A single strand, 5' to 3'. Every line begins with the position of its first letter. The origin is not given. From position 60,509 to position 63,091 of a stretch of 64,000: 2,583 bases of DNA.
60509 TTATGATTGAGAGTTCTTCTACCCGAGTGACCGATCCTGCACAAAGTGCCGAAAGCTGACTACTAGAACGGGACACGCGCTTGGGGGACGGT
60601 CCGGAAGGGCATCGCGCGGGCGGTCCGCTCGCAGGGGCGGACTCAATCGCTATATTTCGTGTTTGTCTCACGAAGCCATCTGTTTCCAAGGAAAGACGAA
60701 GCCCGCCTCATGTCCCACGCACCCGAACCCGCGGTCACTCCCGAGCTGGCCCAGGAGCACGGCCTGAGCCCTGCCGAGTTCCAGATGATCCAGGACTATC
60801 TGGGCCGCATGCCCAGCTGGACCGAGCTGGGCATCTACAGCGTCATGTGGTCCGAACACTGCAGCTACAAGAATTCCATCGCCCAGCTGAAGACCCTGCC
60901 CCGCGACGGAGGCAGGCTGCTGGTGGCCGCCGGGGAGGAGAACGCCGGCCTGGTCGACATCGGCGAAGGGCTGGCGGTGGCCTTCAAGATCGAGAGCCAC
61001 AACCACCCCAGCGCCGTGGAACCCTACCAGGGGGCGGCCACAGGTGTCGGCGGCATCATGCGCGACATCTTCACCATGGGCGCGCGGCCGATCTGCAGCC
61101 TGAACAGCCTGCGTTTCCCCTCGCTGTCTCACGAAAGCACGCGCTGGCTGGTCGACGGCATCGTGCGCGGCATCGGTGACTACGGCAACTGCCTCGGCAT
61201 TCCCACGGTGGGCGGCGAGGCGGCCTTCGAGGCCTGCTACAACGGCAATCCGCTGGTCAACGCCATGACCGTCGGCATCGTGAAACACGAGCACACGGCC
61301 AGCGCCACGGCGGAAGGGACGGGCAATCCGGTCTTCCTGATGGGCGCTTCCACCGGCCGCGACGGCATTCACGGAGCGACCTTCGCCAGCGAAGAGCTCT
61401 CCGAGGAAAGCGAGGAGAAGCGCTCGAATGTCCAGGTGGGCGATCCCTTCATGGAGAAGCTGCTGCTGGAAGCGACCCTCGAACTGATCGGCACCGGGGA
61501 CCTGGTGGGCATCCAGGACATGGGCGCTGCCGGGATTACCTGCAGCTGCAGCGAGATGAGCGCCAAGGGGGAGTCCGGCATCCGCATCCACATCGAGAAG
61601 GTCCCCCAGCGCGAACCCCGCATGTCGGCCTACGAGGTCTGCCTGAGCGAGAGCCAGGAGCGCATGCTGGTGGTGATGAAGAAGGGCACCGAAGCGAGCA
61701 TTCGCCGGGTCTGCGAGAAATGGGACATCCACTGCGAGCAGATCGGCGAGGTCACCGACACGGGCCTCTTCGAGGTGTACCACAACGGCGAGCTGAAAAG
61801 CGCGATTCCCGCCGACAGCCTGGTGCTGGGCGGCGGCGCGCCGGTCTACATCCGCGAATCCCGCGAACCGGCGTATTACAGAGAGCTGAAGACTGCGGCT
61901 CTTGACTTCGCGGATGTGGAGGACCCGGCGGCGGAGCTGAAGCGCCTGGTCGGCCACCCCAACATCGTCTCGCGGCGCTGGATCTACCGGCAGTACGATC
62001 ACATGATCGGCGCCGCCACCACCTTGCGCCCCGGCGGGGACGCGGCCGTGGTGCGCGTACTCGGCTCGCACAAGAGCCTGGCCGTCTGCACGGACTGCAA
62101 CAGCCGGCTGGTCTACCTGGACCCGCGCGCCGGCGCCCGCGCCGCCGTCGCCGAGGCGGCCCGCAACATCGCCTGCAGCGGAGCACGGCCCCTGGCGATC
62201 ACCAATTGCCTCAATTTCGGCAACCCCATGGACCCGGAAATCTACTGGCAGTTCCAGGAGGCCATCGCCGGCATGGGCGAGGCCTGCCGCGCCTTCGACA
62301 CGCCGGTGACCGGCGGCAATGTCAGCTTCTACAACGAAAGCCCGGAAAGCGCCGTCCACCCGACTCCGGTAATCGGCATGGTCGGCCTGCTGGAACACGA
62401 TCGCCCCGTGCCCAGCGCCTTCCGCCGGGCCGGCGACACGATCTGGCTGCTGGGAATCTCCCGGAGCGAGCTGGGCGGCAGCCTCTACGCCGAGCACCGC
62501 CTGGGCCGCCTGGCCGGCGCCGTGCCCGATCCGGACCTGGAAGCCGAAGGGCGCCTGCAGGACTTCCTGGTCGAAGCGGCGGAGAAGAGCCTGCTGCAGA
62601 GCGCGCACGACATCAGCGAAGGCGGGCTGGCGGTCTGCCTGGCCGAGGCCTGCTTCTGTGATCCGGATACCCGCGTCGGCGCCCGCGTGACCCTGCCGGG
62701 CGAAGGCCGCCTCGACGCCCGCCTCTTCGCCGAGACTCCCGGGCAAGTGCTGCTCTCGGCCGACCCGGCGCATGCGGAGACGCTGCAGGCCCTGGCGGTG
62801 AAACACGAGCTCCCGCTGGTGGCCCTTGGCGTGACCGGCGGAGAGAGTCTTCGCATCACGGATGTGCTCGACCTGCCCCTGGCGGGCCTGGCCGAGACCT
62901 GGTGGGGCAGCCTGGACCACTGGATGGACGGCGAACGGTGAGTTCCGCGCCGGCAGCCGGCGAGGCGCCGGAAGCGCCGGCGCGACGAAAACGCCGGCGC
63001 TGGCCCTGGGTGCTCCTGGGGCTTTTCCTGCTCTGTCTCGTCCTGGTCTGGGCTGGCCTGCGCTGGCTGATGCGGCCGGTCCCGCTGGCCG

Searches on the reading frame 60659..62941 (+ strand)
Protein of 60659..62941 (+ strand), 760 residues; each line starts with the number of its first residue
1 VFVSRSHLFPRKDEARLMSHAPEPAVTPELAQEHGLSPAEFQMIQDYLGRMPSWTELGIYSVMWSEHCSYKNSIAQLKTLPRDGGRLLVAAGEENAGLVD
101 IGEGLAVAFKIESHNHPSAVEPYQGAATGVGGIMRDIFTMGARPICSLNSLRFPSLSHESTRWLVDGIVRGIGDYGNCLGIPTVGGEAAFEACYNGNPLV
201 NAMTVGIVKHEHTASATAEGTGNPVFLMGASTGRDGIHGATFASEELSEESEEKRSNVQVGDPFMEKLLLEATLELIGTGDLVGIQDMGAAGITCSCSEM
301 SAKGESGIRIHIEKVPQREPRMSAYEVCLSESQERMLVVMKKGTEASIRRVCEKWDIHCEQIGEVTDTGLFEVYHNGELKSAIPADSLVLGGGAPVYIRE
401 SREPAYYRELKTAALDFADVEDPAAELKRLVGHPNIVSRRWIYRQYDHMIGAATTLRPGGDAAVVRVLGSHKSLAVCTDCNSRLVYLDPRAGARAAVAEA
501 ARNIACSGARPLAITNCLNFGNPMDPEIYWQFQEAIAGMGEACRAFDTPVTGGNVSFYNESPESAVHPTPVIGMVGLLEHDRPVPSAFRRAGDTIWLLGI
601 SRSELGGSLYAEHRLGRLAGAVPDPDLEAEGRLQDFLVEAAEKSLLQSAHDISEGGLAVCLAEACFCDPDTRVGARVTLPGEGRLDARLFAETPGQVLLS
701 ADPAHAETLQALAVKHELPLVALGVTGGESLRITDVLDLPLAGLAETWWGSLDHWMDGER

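Call 44: search_protein_families(library=pfam, proteins=[window:60659-62941:+], max_evalue=0.001)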
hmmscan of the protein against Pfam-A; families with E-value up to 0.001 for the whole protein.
window:60659-62941:+ (760 aa): 3 families
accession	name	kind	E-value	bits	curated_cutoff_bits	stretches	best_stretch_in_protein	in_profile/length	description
PF00586.29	AIRS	-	2.9e-59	198.8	24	2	94-208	2-112/112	AIR synthase related protein, N-terminal domain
PF02769.27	AIRS_C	-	8.8e-52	175.8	23.1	2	222-374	3-154/156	AIR synthase related protein, C-terminal domain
PF18072.6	FGAR-AT_linker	-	3.8e-15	56.6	26.6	1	32-71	8-50/50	Formylglycinamide ribonucleotide amidotransferase linker domain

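Call 56: find_encoding_contigs(protein=window:60659-62941:+, flank=10000, max_places=1)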
Protein window:60659-62941:+ (760 aa): no gene with exactly this product is on record in the collection.
